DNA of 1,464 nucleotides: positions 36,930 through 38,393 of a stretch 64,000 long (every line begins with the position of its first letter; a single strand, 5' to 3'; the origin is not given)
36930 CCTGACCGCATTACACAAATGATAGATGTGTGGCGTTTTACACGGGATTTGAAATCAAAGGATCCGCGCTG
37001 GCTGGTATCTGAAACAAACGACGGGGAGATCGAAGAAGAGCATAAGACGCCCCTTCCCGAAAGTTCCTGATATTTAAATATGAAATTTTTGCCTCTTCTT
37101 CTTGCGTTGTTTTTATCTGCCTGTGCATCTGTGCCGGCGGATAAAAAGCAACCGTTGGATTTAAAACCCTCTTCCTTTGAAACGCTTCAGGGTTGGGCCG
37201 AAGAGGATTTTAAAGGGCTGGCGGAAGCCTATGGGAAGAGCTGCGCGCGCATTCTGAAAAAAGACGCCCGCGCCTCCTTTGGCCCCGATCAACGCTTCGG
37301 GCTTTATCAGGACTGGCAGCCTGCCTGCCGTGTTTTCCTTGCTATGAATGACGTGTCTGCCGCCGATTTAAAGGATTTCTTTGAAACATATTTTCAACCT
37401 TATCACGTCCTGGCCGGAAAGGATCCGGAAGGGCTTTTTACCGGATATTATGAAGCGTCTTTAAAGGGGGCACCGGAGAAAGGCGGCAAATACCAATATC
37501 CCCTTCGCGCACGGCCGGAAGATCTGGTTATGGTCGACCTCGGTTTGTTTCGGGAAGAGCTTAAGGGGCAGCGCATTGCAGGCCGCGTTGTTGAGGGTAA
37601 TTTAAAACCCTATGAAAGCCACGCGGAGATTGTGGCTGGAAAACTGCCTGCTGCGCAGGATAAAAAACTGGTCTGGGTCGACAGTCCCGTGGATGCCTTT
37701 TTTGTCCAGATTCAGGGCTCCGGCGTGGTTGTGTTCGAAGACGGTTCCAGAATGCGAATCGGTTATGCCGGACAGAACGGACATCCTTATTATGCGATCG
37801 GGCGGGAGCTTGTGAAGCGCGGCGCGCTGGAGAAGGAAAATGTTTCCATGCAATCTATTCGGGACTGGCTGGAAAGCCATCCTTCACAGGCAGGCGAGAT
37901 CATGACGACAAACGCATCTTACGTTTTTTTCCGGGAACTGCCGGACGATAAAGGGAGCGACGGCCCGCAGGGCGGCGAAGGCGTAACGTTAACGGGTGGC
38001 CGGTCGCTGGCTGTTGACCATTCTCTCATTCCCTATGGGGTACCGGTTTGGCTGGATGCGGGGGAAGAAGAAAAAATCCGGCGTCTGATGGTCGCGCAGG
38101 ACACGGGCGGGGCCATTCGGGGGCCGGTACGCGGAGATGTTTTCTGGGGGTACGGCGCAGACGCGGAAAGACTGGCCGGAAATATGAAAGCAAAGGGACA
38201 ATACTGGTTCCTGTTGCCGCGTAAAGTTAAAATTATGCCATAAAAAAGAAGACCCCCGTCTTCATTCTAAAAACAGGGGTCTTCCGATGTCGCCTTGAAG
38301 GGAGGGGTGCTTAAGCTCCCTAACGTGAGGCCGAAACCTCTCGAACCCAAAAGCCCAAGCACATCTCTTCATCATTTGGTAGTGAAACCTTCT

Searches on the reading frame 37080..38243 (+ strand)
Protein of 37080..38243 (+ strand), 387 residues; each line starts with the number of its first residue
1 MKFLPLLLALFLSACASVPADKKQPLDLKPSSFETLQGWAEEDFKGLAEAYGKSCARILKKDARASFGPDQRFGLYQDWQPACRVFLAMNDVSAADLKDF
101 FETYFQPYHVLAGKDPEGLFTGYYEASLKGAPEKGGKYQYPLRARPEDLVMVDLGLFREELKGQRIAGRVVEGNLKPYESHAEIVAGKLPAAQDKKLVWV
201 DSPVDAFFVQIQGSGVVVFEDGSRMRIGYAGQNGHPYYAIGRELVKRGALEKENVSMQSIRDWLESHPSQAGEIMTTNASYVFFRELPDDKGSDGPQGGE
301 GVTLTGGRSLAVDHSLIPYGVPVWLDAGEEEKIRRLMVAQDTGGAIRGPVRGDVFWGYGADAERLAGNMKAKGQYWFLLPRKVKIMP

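Call 29: search_protein_families(library=pfam, proteins=[window:37080-38243:+])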
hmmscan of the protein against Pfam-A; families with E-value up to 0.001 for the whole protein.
window:37080-38243:+ (387 aa): 2 families
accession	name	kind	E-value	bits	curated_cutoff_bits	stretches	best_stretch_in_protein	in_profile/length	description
PF03562.22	MltA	-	9.9e-59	198.4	24.3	1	119-285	1-163/163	MltA specific insert domain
PF06725.17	3D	-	1.4e-22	80.1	23.8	1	308-378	1-71/72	3D domain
